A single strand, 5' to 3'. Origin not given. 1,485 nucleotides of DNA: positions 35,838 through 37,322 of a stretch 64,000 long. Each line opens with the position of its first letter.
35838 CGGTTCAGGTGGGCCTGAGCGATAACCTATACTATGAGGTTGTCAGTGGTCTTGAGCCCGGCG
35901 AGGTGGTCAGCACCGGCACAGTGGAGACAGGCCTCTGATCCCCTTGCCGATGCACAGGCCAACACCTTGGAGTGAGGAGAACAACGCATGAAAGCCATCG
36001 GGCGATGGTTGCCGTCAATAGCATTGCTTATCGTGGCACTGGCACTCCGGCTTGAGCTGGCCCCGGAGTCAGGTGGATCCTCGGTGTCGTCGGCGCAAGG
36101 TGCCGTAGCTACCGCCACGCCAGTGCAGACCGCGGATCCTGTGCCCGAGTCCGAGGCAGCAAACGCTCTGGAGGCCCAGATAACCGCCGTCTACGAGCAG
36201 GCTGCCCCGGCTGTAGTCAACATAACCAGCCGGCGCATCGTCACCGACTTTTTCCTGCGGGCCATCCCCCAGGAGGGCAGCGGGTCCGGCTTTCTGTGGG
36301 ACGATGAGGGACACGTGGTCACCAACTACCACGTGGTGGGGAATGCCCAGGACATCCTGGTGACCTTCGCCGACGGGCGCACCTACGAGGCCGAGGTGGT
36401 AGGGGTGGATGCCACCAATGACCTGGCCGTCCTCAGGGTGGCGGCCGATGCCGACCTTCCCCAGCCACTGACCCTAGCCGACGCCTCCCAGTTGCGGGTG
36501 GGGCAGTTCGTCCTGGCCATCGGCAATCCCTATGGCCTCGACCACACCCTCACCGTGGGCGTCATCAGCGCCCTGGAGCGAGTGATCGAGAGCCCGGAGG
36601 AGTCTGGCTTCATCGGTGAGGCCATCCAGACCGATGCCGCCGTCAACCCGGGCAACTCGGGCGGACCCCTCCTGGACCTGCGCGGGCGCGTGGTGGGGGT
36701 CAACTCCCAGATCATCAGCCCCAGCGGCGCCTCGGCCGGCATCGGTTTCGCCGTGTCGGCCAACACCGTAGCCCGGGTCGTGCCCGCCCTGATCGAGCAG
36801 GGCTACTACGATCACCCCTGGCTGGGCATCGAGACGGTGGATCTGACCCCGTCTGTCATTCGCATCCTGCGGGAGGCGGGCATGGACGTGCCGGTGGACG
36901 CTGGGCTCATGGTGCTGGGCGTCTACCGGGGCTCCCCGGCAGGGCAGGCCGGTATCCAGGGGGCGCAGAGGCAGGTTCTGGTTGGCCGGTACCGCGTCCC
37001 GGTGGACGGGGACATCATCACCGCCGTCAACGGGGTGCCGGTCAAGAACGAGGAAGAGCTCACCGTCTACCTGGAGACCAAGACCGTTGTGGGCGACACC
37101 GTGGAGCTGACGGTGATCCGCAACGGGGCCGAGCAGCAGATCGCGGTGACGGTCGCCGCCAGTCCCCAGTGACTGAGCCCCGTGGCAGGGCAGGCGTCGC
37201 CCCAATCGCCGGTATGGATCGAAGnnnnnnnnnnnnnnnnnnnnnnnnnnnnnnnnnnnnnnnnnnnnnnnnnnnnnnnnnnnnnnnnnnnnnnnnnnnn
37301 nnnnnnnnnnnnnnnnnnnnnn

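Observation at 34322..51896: Co-directional 15.7-kb envelope/export supercluster with no visible substrate gene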

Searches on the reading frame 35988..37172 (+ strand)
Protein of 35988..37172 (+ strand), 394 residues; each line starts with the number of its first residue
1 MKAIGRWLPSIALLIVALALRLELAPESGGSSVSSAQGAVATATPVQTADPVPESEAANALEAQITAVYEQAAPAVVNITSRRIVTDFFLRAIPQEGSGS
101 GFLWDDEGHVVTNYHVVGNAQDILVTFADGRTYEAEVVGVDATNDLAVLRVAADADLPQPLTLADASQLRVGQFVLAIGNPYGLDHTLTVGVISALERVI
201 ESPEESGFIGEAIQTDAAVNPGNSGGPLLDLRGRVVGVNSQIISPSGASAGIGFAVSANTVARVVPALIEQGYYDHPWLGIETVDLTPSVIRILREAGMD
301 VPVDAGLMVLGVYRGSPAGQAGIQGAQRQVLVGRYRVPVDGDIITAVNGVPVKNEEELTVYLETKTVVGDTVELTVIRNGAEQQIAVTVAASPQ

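Call 4: search_protein_families(library=pfam, proteins=[window:35988-37172:+], max_evalue=0.01)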
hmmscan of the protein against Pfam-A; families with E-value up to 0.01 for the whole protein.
window:35988-37172:+ (394 aa): 6 families
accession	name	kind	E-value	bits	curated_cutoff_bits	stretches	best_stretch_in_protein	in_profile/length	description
PF13365.12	Trypsin_2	-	1.1e-37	130.4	27.6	1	99-238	1-144/144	Trypsin-like peptidase domain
PF00089.32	Trypsin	-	2.2e-16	60.8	20.6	1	100-263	28-218/220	Trypsin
PF13180.12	PDZ_2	-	1.2e-11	45.1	27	1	278-389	2-80/80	PDZ domain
PF17820.7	PDZ_6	-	2.5e-06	27.6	27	0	341-363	19-41/54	PDZ domain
PF00595.29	PDZ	-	0.00057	20.6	23.2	1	341-376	46-80/81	PDZ domain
PF14685.13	PDZ_Tricorn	-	0.00059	20.2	25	1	340-384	42-85/88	Tricorn protease PDZ domain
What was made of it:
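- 35988..37172 (+): Unit 1: membrane-anchored HtrA/DegP-type serine protease, 394 aa. The motifs TNYH, DLAV and GNSGGP read directly from the sequence. Pfam Trypsin_2 and PDZ_2 (call 4).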

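Call 21: find_homologous_proteins(query=window:35988-37172:+, max_evalue=1e-20)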
Query window:35988-37172:+ (394 aa): 7999 proteins with E <= 1e-20 among 8000 candidates; the best 120 are listed.
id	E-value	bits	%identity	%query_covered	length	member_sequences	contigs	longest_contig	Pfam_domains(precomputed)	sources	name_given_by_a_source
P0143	4.2e-225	765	100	92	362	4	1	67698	PF13365.13,PF17820.8,PF13180.13,PF00089.33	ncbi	ncbi:MAG: S1C family serine protease [Anaerolineae bacterium]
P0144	1.1e-214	731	88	100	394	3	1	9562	PF13365.13,PF17820.8,PF00595.30,PF13180.13,PF00089.33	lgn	-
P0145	2.0e-166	572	78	84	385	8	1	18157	PF13365.13,PF17820.8,PF00595.30,PF13180.13,PF00089.33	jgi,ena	-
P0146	9.6e-165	566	76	87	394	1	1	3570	PF13365.13,PF13180.13,PF00089.33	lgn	-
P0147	1.5e-162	559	75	87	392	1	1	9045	PF13365.13,PF17820.8,PF13180.13,PF00089.33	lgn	-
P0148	8.9e-162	557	70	97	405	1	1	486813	PF13365.13,PF13180.13,PF00089.33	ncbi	-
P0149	2.8e-150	519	67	84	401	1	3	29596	PF13365.13,PF17820.8,PF00595.30,PF13180.13,PF00089.33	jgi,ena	-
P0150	2.7e-149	516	62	100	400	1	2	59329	PF13365.13,PF17820.8,PF00595.30,PF13180.13,PF00089.33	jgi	jgi:S1-C subfamily serine protease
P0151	1.8e-148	513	67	87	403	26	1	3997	PF13365.13,PF00595.30,PF13180.13,PF00089.33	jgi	jgi:S1-C subfamily serine protease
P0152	2.9e-148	512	63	99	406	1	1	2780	PF13365.13,PF17820.8,PF00595.30,PF13180.13,PF00089.33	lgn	-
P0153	1.1e-147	510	66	90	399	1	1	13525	PF13365.13,PF00595.30,PF13180.13,PF00089.33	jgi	jgi:S1-C subfamily serine protease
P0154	2.7e-147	509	65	89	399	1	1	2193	PF13365.13,PF17820.8,PF13180.13,PF00089.33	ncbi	-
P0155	1.6e-146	506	67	87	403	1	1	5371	PF13365.13,PF17820.8,PF00595.30,PF13180.13,PF00089.33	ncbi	-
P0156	6.2e-146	504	62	99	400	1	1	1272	PF13365.13,PF17820.8,PF00595.30,PF13180.13,PF00089.33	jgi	-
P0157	7.6e-146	504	66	88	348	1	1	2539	PF13365.13,PF13180.13,PF00089.33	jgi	jgi:S1-C subfamily serine protease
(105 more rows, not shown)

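Call 23: find_related_loci(query=A3, collection=metagenome_contigs, flank=10000)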
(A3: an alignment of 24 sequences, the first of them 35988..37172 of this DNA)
Query A3 (394 aa) in metagenome_contigs; peptide patterns used: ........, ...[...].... (x = any residue, [..] = any of these).
600 stretches matched a pattern (row limit reached: there are more); 504 encode a relative of the query (tblastn E <= 1e-3); the best 80 are kept; 80 distinct loci.
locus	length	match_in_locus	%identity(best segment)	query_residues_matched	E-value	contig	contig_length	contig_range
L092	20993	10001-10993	79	64-394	6e-173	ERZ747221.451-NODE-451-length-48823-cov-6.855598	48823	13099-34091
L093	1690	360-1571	60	1-394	4e-168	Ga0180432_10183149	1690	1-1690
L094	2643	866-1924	67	42-394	2e-161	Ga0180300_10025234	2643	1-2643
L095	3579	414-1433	67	54-394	1e-156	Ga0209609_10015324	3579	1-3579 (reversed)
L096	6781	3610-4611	68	54-387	5e-151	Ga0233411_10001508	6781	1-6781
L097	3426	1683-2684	68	54-387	7e-157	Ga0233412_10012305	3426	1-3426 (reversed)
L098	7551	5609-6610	68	54-387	9e-151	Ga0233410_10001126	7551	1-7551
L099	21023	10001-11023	66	51-393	4e-148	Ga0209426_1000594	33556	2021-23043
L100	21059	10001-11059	64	42-394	1e-147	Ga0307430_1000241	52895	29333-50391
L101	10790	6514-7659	62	11-394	7e-148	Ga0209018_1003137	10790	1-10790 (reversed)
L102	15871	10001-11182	59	1-394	1e-146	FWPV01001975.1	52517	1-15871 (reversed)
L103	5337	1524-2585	65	42-394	1e-147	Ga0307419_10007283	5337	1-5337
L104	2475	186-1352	60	6-393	7e-155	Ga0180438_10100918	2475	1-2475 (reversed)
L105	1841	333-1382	63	42-393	3e-157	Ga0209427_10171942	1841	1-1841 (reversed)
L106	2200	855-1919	65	43-394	7e-154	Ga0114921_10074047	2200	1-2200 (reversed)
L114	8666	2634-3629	66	61-393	5e-143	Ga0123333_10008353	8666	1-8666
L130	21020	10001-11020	64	52-393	5e-138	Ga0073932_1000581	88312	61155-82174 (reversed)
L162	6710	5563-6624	62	42-394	2e-133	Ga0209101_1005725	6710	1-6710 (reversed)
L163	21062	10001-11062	62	42-394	3e-133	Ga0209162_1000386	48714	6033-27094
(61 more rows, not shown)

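Call 30: search_protein_families(library=pfam, proteins=[L100:7647-8336:+, L100:8338-9726:+, L100:12584-14065:+, L100:16049-16855:+, L163:7841-8548:+, L163:8391-9887:+, L130:7237-7974:+, L130:7993-9639:+, L130:11068-13758:+, L100:6823-7410:-], max_evalue=0.001)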
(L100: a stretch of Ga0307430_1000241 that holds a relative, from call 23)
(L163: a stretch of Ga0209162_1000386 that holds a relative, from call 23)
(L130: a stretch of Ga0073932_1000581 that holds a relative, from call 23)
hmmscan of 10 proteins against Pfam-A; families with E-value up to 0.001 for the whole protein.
L100:7647-8336:+ (229 aa): 2 families
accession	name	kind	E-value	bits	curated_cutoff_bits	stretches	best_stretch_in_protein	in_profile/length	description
PF00072.30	Response_reg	-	2.7e-32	111.7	30.2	1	6-114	1-110/111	Response regulator receiver domain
PF00486.34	Trans_reg_C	-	4e-28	97.7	26.2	1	150-226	1-77/77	Transcriptional regulatory protein, C terminal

L100:8338-9726:+ (462 aa): 3 families
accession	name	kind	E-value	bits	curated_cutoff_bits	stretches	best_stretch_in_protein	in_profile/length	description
PF02518.31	HATPase_c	-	2.2e-30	105.8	26.4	1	334-460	2-110/111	Histidine kinase-, DNA gyrase B-, and HSP90-like ATPase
PF00672.30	HAMP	-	4.1e-17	62.7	25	1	168-217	2-51/53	HAMP domain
PF00512.31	HisKA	-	1.7e-16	60.4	26.9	1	224-287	2-66/66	His Kinase A (phospho-acceptor) domain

L100:12584-14065:+ (493 aa): 5 families
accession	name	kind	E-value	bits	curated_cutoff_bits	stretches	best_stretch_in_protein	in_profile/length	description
PF16576.10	HlyD_D23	-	3.1e-16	59.7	30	1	270-369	97-197/214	Barrel-sandwich domain of CusB or HlyD membrane-fusion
PF13437.12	HlyD_3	-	9.3e-09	36.4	22.2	1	284-374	2-94/106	HlyD family secretion protein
PF00364.28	Biotin_lipoyl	-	1.5e-06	28.4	22.1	0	84-111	16-43/73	Biotin-requiring enzyme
PF13533.13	Biotin_lipoyl_2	-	1.9e-06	28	29.8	1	81-105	8-32/32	Biotin-lipoyl like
PF00529.27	CusB_dom_1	-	3.9e-06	27.4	26.5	0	158-361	12-42/89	Cation efflux system protein CusB domain 1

L100:16049-16855:+ (268 aa): 0 families

L163:7841-8548:+ (235 aa): 3 families
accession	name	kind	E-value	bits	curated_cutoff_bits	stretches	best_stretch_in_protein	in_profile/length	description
PF00072.30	Response_reg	-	3.6e-34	117.7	30.2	1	6-115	1-111/111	Response regulator receiver domain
PF00486.34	Trans_reg_C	-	3.7e-28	97.9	26.2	1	150-226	1-77/77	Transcriptional regulatory protein, C terminal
PF23198.2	PDE8A_N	-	4.7e-05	23.8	29.6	1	5-84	12-95/147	PDE8A-like, N-terminal domain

L163:8391-9887:+ (498 aa): 3 families
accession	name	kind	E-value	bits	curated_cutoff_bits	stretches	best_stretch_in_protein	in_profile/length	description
PF02518.31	HATPase_c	-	5.1e-32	111.1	26.4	1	380-490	2-110/111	Histidine kinase-, DNA gyrase B-, and HSP90-like ATPase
PF00672.30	HAMP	-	1.7e-19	70.3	25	1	214-263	2-51/53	HAMP domain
PF00512.31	HisKA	-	1.6e-16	60.5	26.9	1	270-333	2-66/66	His Kinase A (phospho-acceptor) domain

L130:7237-7974:+ (245 aa): 0 families

L130:7993-9639:+ (548 aa): 0 families

L130:11068-13758:+ (896 aa): 5 families
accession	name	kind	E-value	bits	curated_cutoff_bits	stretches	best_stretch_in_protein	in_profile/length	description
PF02518.31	HATPase_c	-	1.8e-24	86.8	26.4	1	521-649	2-110/111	Histidine kinase-, DNA gyrase B-, and HSP90-like ATPase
PF00512.31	HisKA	-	7e-23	80.9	26.9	1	407-473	1-66/66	His Kinase A (phospho-acceptor) domain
PF00072.30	Response_reg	-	1.1e-20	74.3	30.2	1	685-797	2-110/111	Response regulator receiver domain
PF00672.30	HAMP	-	2.8e-15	56.8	25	1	315-364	4-53/53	HAMP domain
PF02743.24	dCache_1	-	9.5e-14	51.9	45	1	115-276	75-238/240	Cache domain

L100:6823-7410:- (195 aa): 3 families
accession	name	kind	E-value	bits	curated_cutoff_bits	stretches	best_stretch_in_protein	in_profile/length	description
PF12728.13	HTH_17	-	5.5e-12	46.2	27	1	7-55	2-49/51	Helix-turn-helix domain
PF00376.29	MerR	-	1.7e-06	28.2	28.2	1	8-43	1-36/38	MerR family regulatory protein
PF00072.30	Response_reg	-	0.00018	22.1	30.2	1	72-173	1-101/111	Response regulator receiver domain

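Call 31: search_protein_families(library=pfam, proteins=[L092:8485-9636:-, L092:7128-8441:-, L092:6011-7099:-, L092:4193-5755:+, L092:1251-2309:+, L092:11152-11559:+, L092:12054-12446:+, L092:2310-2864:+], max_evalue=0.001)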
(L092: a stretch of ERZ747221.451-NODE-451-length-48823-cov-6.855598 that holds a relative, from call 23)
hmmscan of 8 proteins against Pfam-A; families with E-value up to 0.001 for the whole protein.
L092:8485-9636:- (383 aa): 3 families
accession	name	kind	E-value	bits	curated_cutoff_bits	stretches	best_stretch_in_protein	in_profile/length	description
PF05935.17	Arylsulfotrans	-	5.8e-15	55.6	24.2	2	70-261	34-215/374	Arylsulfotransferase (ASST)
PF14269.12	Arylsulfotran_2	-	3.4e-12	46.8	27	1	170-354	107-299/301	Arylsulfotransferase (ASST)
PF13360.13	PQQ_2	-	0.00076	19.6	27.6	0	244-361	4-107/233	Outer membrane protein assembly factor BamB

L092:7128-8441:- (437 aa): 1 family
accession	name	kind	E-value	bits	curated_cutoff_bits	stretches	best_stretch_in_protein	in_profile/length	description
PF07690.21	MFS_1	-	6.2e-50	170.5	33.4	2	52-396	8-347/347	Major Facilitator Superfamily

L092:6011-7099:- (362 aa): 1 family
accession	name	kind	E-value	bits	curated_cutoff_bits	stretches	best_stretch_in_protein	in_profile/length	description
PF00923.25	TAL_FSA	-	5.6e-88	295.4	27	1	14-353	1-284/285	Transaldolase/Fructose-6-phosphate aldolase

L092:4193-5755:+ (520 aa): 1 family
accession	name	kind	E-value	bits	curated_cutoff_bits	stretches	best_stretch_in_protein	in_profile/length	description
PF13231.12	PMT_2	-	3.7e-09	37.4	26.1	1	85-238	2-154/160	Dolichyl-phosphate-mannose-protein mannosyltransferase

L092:1251-2309:+ (352 aa): 0 families

L092:11152-11559:+ (135 aa): 0 families

L092:12054-12446:+ (130 aa): 0 families

L092:2310-2864:+ (184 aa): 0 families

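Call 33: find_encoding_contigs(protein=P0144, flank=10000, max_places=2)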
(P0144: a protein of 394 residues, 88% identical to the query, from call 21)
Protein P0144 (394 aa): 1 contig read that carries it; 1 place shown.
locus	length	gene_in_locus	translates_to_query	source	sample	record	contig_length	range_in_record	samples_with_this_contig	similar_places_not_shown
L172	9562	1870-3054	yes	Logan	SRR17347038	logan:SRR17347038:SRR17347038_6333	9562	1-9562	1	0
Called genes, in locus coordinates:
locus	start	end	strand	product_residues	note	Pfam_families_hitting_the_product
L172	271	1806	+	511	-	PF25919:BSH_CusB (faint), PF25954:Beta-barrel_RND_2 (faint), PF00364:Biotin_lipoyl (faint), PF25917:BSH_RND, PF25881:HH_YBHG (faint), PF25967:RND-MFP_C, PF25975:CzcB_C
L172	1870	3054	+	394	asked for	PF00089:Trypsin, PF13365:Trypsin_2, PF00595:PDZ (faint), PF17820:PDZ_6 (faint), PF13180:PDZ_2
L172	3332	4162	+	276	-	PF02463:SMC_N (faint), PF00005:ABC_tran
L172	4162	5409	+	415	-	PF12704:MacB_PCD, PF02687:FtsX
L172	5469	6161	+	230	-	-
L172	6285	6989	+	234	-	PF00072:Response_reg, PF00486:Trans_reg_C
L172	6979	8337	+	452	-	PF00672:HAMP, PF00512:HisKA, PF13581:HATPase_c_2 (weak), PF02518:HATPase_c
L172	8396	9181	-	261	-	PF01261:AP_endonuc_2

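Call 34: find_encoding_contigs(protein=P0145, flank=10000, max_places=2)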
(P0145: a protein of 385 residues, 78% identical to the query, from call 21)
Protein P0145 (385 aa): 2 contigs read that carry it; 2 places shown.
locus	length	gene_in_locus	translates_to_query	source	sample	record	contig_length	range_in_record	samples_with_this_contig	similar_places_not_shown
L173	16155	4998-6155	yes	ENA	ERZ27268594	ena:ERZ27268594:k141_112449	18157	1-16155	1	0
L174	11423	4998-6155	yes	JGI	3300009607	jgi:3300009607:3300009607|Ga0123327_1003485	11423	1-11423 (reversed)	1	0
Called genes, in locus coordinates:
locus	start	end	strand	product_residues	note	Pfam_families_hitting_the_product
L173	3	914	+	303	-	?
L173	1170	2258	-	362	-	PF00923:TAL_FSA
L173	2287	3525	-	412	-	PF07690:MFS_1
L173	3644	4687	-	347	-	PF05935:Arylsulfotrans, PF14269:Arylsulfotran_2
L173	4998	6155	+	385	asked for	PF00089:Trypsin, PF13365:Trypsin_2, PF17820:PDZ_6 (faint), PF00595:PDZ (faint), PF13180:PDZ_2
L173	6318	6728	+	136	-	PF03551:PadR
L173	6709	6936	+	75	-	-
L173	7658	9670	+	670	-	PF00664:ABC_membrane, PF00005:ABC_tran, PF02463:SMC_N (weak)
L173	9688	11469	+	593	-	PF00664:ABC_membrane, PF00005:ABC_tran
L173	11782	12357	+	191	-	PF04542:Sigma70_r2, PF08281:Sigma70_r4_2, PF04545:Sigma70_r4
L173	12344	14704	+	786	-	-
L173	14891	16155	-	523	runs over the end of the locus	PF12450:vWF_A, PF00092:VWA, PF13519:VWA_2, PF13768:VWA_3, PF12034:YfbK_C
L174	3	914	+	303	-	?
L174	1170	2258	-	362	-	PF00923:TAL_FSA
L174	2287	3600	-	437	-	PF07690:MFS_1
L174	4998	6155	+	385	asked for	PF00089:Trypsin, PF13365:Trypsin_2, PF17820:PDZ_6 (faint), PF00595:PDZ (faint), PF13180:PDZ_2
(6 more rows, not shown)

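Call 35: find_encoding_contigs(protein=P0148, flank=10000, max_places=2)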
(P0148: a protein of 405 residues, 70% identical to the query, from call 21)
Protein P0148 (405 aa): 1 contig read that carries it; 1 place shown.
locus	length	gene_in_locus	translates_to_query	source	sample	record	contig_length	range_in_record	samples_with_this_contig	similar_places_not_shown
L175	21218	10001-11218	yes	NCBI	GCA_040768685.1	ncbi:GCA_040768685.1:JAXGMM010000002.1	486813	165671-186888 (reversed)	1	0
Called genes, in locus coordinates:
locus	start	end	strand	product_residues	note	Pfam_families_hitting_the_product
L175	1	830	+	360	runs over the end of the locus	PF00107:ADH_zinc_N, PF13602:ADH_zinc_N_2 (weak)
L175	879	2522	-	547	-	PF00246:Peptidase_M14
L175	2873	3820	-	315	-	PF01408:GFO_IDH_MocA, PF02894:GFO_IDH_MocA_C, PF22725:GFO_IDH_MocA_C3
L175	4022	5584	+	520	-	PF13231:PMT_2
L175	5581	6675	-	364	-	PF00923:TAL_FSA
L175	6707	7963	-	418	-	PF00083:Sugar_tr (faint), PF07690:MFS_1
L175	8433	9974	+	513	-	PF25984:BSH_YknX (weak), PF25967:RND-MFP_C, PF25975:CzcB_C (weak)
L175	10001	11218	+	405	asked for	PF00089:Trypsin, PF13365:Trypsin_2, PF13180:PDZ_2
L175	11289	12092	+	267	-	PF02463:SMC_N (faint), PF00005:ABC_tran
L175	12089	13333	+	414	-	PF12704:MacB_PCD, PF02687:FtsX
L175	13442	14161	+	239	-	-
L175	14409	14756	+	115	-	PF12840:HTH_20, PF01022:HTH_5, PF12802:MarR_2 (weak), PF13412:HTH_24 (weak)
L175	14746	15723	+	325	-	PF00005:ABC_tran, PF13304:AAA_21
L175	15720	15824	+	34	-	-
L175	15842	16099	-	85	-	-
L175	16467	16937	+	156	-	-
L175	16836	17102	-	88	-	-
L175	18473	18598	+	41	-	-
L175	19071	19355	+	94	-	-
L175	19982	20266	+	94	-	-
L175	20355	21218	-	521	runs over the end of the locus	PF12450:vWF_A, PF00092:VWA, PF13519:VWA_2, PF13768:VWA_3, PF12034:YfbK_C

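Call 38: search_protein_families(library=ncbifam, proteins=[window:35988-37172:+], max_evalue=0.00001)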
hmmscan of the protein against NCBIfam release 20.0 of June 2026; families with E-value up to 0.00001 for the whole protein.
window:35988-37172:+ (394 aa): 13 families
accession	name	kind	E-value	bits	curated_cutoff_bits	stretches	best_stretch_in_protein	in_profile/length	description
TIGR02037.1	degP_htrA_DO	subfamily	2.9e-87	293.4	416.2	1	94-392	57-330/434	Do family serine endopeptidase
NF041521.1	HhoA_HhoB_HtrA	equivalog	6.7e-72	242.6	450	1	94-391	54-333/335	HhoA/HhoB/HtrA family serine endopeptidase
NF047968.1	SerProtHtrA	equivalog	2.6e-68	231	470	1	62-388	52-356/357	serine protease HtrA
TIGR02038.1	protease_degS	equivalog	9.4e-56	189.4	422.95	1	56-391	38-348/351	outer membrane-stress sensor serine endopeptidase DegS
NF007526.1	PRK10139.1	equivalog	1.3e-55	188.9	756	1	15-392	8-362/456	serine endoprotease DegQ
NF008189.1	PRK10942.1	equivalog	1.8e-53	181.7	720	1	99-392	115-384/477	serine endoprotease DegP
NF008147.1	PRK10898.1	equivalog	3e-50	171.3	408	1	66-391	48-349/352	outer membrane-stress sensor serine endopeptidase DegS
NF053637.1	SerProtHtrAspr2045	equivalog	4.1e-46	157.7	650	1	93-392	101-389/394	serine protease HtrA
NF040960.1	MamE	equivalog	2.6e-45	155.2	800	1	34-265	47-290/659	magnetosome formation protease MamE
NF050055.1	SerProtHtrAMycob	equivalog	3.7e-45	154.8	800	1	94-368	224-493/502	serine protease HtrA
NF033740.0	MarP_fam_protase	equivalog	1.4e-26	93.4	250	1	24-267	141-376/390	MarP family serine protease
NF040961.1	MamO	equivalog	7.9e-20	70.7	800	1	55-261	65-260/648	magnetosome protein MamO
NF041199.1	trx7_PDZ_seleno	equivalog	1.1e-06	27.9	300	0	340-388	340-389/390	Trx7/PDZ domain-containing (seleno)protein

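Call 81: find_encoding_contigs(protein=P0147, flank=10000, max_places=1)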
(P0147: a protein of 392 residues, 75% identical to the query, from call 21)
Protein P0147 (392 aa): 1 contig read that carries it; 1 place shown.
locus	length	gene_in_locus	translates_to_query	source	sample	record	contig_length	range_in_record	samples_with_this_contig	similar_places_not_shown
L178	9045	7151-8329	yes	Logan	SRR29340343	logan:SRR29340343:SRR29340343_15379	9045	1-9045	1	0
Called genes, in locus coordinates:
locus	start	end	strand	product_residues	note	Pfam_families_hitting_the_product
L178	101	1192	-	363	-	PF00923:TAL_FSA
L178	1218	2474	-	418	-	PF07690:MFS_1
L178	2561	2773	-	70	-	-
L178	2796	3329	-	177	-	PF04978:MST, PF12867:DinB_2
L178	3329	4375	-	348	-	PF05935:Arylsulfotrans (faint), PF14269:Arylsulfotran_2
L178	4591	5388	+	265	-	-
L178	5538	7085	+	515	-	PF25917:BSH_RND (weak), PF25984:BSH_YknX (weak), PF25881:HH_YBHG (faint), PF25967:RND-MFP_C, PF25975:CzcB_C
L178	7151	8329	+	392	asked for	PF00089:Trypsin, PF13365:Trypsin_2, PF17820:PDZ_6 (faint), PF13180:PDZ_2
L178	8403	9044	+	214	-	?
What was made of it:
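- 35988..37172 (+): It lies between the adaptor and the MacB ATPase also in L172, L175 and L178 (calls 33, 35, 81).
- On MacAB-type tripartite ABC efflux pump: The same order is found in L172, L175 and L178 (calls 33, 35, 81).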
